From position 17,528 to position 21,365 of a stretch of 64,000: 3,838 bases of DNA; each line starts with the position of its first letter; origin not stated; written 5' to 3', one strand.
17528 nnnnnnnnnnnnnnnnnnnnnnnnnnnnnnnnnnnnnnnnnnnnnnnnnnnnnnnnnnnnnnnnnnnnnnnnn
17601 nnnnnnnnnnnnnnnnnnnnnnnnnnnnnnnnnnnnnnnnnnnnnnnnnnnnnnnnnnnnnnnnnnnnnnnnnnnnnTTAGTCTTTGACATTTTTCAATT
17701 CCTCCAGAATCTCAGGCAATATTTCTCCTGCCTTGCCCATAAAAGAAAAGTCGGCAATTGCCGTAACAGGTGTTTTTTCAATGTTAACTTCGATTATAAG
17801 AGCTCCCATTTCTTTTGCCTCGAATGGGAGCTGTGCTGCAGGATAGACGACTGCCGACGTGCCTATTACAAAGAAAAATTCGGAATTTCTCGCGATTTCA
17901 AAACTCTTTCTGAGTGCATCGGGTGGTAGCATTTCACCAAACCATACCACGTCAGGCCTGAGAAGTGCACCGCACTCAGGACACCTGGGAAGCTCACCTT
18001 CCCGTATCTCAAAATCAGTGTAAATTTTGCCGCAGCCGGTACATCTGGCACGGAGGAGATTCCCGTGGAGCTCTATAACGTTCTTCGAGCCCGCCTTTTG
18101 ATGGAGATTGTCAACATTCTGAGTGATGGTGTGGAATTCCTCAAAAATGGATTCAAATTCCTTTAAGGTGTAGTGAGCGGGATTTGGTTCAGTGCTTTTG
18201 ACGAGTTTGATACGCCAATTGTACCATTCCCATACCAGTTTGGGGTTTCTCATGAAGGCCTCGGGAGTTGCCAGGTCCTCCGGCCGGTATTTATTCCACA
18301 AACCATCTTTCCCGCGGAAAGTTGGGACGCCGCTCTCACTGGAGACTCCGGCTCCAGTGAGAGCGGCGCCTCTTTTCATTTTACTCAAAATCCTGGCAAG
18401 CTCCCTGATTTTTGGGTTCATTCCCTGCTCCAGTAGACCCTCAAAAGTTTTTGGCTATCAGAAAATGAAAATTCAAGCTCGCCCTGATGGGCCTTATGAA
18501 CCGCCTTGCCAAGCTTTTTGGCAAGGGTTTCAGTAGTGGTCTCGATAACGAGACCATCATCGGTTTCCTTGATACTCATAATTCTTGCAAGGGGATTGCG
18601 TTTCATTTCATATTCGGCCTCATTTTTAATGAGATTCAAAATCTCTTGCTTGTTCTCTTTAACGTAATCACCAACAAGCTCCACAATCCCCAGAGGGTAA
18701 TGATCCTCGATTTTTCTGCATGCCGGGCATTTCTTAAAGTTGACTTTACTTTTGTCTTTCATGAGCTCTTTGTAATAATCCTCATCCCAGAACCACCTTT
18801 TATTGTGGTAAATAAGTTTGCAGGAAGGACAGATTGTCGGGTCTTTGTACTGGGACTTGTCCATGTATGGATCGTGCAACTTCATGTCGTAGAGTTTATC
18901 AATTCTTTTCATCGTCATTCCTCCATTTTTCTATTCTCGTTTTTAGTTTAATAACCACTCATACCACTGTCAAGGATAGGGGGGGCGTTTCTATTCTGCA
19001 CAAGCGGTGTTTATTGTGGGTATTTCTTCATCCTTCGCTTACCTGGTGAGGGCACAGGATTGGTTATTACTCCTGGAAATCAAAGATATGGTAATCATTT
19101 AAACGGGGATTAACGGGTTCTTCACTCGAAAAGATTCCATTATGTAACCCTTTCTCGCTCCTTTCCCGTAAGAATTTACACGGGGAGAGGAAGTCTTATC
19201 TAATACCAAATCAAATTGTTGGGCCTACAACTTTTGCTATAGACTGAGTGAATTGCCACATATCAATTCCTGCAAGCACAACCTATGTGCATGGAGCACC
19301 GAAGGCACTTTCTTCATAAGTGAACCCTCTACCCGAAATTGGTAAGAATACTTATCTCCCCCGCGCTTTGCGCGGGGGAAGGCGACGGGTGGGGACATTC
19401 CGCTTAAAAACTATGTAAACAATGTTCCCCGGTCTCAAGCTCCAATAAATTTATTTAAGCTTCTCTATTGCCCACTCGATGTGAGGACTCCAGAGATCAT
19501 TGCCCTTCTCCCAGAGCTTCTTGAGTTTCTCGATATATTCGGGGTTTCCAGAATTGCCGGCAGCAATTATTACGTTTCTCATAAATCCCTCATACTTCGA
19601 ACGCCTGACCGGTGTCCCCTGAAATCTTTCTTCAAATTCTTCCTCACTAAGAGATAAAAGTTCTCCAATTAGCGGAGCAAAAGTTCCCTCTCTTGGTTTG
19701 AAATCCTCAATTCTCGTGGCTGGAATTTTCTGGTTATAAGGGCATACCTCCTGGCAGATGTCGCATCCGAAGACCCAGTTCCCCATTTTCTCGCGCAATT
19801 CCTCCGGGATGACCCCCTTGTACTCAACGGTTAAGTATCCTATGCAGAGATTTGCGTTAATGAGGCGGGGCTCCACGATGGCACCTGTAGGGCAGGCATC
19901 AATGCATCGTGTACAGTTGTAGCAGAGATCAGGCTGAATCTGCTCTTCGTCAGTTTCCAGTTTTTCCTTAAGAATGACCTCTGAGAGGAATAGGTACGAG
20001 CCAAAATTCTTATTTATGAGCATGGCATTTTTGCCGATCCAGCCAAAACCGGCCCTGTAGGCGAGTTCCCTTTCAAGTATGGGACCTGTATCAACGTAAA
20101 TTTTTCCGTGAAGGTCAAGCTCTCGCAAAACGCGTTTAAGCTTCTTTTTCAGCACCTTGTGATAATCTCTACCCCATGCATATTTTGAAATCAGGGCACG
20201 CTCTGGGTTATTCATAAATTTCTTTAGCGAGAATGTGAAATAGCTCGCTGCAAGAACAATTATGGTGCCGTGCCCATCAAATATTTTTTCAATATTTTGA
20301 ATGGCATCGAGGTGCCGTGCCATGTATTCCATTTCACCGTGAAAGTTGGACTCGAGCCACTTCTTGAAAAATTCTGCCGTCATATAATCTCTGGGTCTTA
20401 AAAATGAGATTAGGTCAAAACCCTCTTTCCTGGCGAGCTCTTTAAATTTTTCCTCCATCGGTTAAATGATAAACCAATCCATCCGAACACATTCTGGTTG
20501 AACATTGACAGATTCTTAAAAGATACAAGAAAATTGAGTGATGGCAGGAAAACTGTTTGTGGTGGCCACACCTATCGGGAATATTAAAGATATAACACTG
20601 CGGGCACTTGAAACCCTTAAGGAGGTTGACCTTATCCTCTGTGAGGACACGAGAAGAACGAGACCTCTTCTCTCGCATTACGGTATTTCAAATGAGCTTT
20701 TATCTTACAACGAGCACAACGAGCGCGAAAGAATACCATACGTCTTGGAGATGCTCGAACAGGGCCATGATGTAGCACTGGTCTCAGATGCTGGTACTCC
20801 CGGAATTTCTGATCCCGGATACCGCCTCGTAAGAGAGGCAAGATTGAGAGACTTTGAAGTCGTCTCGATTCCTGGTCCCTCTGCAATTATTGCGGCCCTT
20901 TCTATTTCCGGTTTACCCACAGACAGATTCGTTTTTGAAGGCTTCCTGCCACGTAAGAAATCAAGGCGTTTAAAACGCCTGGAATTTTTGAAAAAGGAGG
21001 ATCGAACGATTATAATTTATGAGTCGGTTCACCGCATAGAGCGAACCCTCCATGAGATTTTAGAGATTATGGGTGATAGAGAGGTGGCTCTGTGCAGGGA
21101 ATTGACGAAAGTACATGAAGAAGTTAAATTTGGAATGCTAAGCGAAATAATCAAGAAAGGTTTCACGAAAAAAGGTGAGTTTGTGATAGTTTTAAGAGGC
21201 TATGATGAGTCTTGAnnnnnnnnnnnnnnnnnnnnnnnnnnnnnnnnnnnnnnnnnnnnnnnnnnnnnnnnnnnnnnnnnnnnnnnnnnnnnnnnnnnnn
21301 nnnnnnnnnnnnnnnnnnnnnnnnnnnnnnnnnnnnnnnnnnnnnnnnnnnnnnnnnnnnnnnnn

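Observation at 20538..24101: rsmI / CDP-alcohol phosphatidyltransferase / myo-inositol-1-phosphate synthase operon (inositol phospholipid or di-myo-inositol-phosphate synthesis), with convergent HAD phosphatase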

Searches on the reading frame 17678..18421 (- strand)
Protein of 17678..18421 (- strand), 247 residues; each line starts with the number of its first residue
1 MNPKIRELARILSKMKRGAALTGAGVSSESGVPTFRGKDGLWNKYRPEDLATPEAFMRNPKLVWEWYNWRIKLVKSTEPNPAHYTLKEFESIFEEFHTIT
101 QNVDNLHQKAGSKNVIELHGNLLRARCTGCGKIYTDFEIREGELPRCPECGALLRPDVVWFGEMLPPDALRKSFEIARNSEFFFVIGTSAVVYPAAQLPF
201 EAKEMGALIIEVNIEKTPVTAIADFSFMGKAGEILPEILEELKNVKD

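Call 23: search_protein_families(library=pfam, proteins=[window:17678-18421:-], max_evalue=0.001)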
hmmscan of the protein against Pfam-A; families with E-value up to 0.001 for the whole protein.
window:17678-18421:- (247 aa): 2 families
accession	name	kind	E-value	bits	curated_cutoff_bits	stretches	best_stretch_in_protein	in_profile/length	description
PF02146.23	SIR2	-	6.1e-57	192.9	24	1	23-194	1-180/180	Sir2 family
PF09723.15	Zn_ribbon_8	-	0.00044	20.7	34.4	0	126-152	7-34/41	Zinc ribbon domain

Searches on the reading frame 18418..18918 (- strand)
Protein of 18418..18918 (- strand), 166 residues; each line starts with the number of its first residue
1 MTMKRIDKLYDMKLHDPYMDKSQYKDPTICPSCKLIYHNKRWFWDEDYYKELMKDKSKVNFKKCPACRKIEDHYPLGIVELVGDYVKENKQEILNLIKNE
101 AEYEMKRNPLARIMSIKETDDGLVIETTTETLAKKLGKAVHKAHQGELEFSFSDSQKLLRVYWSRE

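Call 23: search_protein_families(library=pfam, proteins=[window:18418-18918:-], max_evalue=0.001)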
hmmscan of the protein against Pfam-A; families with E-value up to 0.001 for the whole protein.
window:18418-18918:- (166 aa): 1 family
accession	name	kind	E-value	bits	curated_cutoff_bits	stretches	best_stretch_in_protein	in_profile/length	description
PF04981.18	NMD3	-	1.2e-09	38.5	24.9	1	58-150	128-219/243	NMD3 family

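Call 88: search_solved_structures(query=window:18418-18918:-, max_evalue=1)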
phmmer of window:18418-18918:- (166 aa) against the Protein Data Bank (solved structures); distinct sequences matched with E-value up to 1: 0.

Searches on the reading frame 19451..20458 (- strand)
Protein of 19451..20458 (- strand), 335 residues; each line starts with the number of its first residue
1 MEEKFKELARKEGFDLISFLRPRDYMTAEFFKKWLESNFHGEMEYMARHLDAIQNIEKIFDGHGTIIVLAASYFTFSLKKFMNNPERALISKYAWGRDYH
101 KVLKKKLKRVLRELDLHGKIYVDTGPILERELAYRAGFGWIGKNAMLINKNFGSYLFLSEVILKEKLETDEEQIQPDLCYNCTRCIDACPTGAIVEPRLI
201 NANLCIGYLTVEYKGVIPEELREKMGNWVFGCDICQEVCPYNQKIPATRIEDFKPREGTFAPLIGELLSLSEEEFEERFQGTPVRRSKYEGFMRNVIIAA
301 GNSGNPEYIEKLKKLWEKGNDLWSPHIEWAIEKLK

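Call 3: search_protein_families(library=pfam, proteins=[window:19451-20458:-], max_evalue=0.01)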
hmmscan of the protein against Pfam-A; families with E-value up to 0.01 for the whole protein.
window:19451-20458:- (335 aa): 15 families
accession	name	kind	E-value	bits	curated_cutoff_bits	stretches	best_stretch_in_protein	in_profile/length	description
PF13484.11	Fer4_16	-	5.9e-23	81.9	30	1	179-242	2-66/66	4Fe-4S double cluster binding domain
PF08331.15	QueG_DUF1730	-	1.1e-16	60.9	25.1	1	55-124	3-77/77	Epoxyqueuosine reductase QueG, DUF1730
PF12838.12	Fer4_7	-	4.4e-09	37.1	27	1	168-193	27-52/52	4Fe-4S dicluster domain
PF00037.32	Fer4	-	7.5e-08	32.3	21.1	1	173-194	2-23/24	4Fe-4S binding domain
PF25160.1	LdpA_Fe-S-bd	-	1.3e-07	31.7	27.6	1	171-195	20-44/49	LdpA Fe-S cluster-binding domain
PF13237.11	Fer4_10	-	1.1e-06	28.9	25.5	1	174-194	4-26/53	4Fe-4S dicluster domain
PF12837.12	Fer4_6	-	1.4e-05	25.3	25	1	174-194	4-24/24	4Fe-4S binding domain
PF13187.11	Fer4_9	-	3.1e-05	24.3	27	1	179-194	2-17/52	4Fe-4S dicluster domain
PF13183.11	Fer4_8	-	0.00011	23.2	27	0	171-192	46-67/68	4Fe-4S dicluster domain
PF14697.11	Fer4_21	-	0.00076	20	35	0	173-243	2-55/59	4Fe-4S dicluster domain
PF13534.11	Fer4_17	-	0.00097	20.1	22.2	0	166-192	33-59/61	4Fe-4S dicluster domain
PF12797.12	Fer4_2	-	0.0014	18.9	24.5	0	176-191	7-22/22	4Fe-4S binding domain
PF12800.12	Fer4_4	-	0.0019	18.8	24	0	176-192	1-17/17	4Fe-4S binding domain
PF12798.12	Fer4_3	-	0.0026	18.9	27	0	179-193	1-15/15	4Fe-4S binding domain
PF17179.9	Fer4_22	-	0.0039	18.5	27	0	164-191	66-93/95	4Fe-4S dicluster domain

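Call 4: search_protein_families(library=ncbifam, proteins=[window:19451-20458:-], max_evalue=0.01)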
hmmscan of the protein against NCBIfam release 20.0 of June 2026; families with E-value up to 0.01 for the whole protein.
window:19451-20458:- (335 aa): 20 families
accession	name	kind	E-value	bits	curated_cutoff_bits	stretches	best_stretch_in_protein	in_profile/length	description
TIGR00276.1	TIGR00276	equivalog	9.4e-102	340.4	200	1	6-333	2-336/337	tRNA epoxyqueuosine(34) reductase QueG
TIGR02486.1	RDH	subfamily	1.5e-06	28.3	160.35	1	127-244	151-281/314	reductive dehalogenase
TIGR01971.1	NuoI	subfamily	8.6e-06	25.3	113.05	0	167-196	71-100/121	NADH-quinone oxidoreductase, chain I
TIGR01944.1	rnfB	subfamily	1.1e-05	25.1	68.7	1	173-196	109-132/190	RnfABCDGE type electron transport complex subunit B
TIGR02060.1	aprB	equivalog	7.7e-05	22.6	135.65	1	165-195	33-63/132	adenylyl-sulfate reductase subunit beta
NF006221.0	PRK08348.1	subfamily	0.00069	19.3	124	0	178-194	76-92/136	NADH-plastoquinone oxidoreductase subunit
NF038196.1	ferrodoxin_EFR1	subfamily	0.00084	19.4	75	0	177-194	212-229/242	EFR1 family ferrodoxin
NF004914.0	PRK06273.1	equivalog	0.00086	19.1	163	1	158-195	33-69/167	ferredoxin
NF040864.1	HgcB_ferredoxin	equivalog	0.0011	18.8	99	0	174-194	41-61/93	mercury methylation ferredoxin HgcB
NF058577.1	FdxA_fam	equivalog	0.0016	18.6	65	1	177-206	7-39/52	4Fe-4S ferredoxin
TIGR04105.1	FeFe_hydrog_B1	subfamily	0.0019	16.9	450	1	168-196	179-207/462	monomeric [FeFe] hydrogenase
TIGR02176.1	pyruv_ox_red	equivalog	0.003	15.4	911.35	1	173-310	679-820/1167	pyruvate:ferredoxin (flavodoxin) oxidoreductase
TIGR02512.1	FeFe_hydrog_A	subfamily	0.0034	16.3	405.95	0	165-198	38-71/375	[FeFe] hydrogenase, group A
NF040763.1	FeFe_hydrog_A6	exception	0.0041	15.5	765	1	171-198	182-209/571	NADH-dependent [FeFe] hydrogenase, group A6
NF004537.0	PRK05888.1-3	equivalog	0.0045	16.5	163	0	169-194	105-130/204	NADH-quinone oxidoreductase subunit NuoI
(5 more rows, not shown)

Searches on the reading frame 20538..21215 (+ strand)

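Call 3: search_protein_families(library=pfam, proteins=[window:20538-21215:+], max_evalue=0.01)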
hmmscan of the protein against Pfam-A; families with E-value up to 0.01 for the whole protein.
window:20538-21215:+ (225 aa): 1 family
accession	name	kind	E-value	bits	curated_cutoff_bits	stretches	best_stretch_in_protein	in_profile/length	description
PF00590.25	TP_methylase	-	5.8e-37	128.1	27.8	1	5-204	1-211/212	Tetrapyrrole (Corrin/Porphyrin) Methylases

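Call 4: search_protein_families(library=ncbifam, proteins=[window:20538-21215:+], max_evalue=0.01)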
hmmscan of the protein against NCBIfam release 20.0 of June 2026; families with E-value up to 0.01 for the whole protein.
window:20538-21215:+ (225 aa): 13 families
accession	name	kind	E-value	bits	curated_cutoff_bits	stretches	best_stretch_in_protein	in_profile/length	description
TIGR00096.1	TIGR00096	equivalog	1.1e-76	257.9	167.9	1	6-221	2-221/275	16S rRNA (cytidine(1402)-2'-O)-methyltransferase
NF011570.0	PRK14994.1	equivalog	5.6e-68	229.3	502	1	3-223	11-236/287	16S rRNA (cytidine(1402)-2'-O)-methyltransferase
TIGR01466.1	cobJ_cbiH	equivalog_domain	7.4e-11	42.1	246.35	1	7-207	2-210/239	precorrin-3B C(17)-methyltransferase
TIGR02467.1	CbiE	equivalog_domain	3.5e-07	29.9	92.9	1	9-209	2-196/204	precorrin-6y C5,15-methyltransferase (decarboxylating) subunit CbiE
TIGR01465.1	cobM_cbiF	equivalog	4.6e-07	29.4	259.65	1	8-207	4-209/247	precorrin-4 C(11)-methyltransferase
NF012022.0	PRK15478.1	equivalog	7.2e-07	28.9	425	1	8-127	4-122/241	precorrin-3B C(17)-methyltransferase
NF004455.0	PRK05787.1-3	equivalog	1e-06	28.5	258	1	6-208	3-205/221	cobalt-precorrin-7 (C(5))-methyltransferase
NF004423.0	PRK05765.1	equivalog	5.8e-06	26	332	1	2-178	1-177/247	precorrin-3B C(17)-methyltransferase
NF004460.0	PRK05787.2-3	equivalog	3.9e-05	23.3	291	1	7-210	3-198/207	cobalt-precorrin-7 (C(5))-methyltransferase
NF004459.0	PRK05787.2-2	equivalog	0.00011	21.9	298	1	5-212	3-204/210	cobalt-precorrin-7 (C(5))-methyltransferase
NF004790.0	PRK06136.1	subfamily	0.00024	20.8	198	1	3-208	3-220/250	uroporphyrinogen-III C-methyltransferase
TIGR01469.1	cobA_cysG_Cterm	equivalog_domain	0.00027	20.8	185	0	107-207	108-216/238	uroporphyrinogen-III C-methyltransferase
TIGR01467.1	cobI_cbiL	equivalog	0.00074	19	163.25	0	4-43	1-40/230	precorrin-2 C(20)-methyltransferase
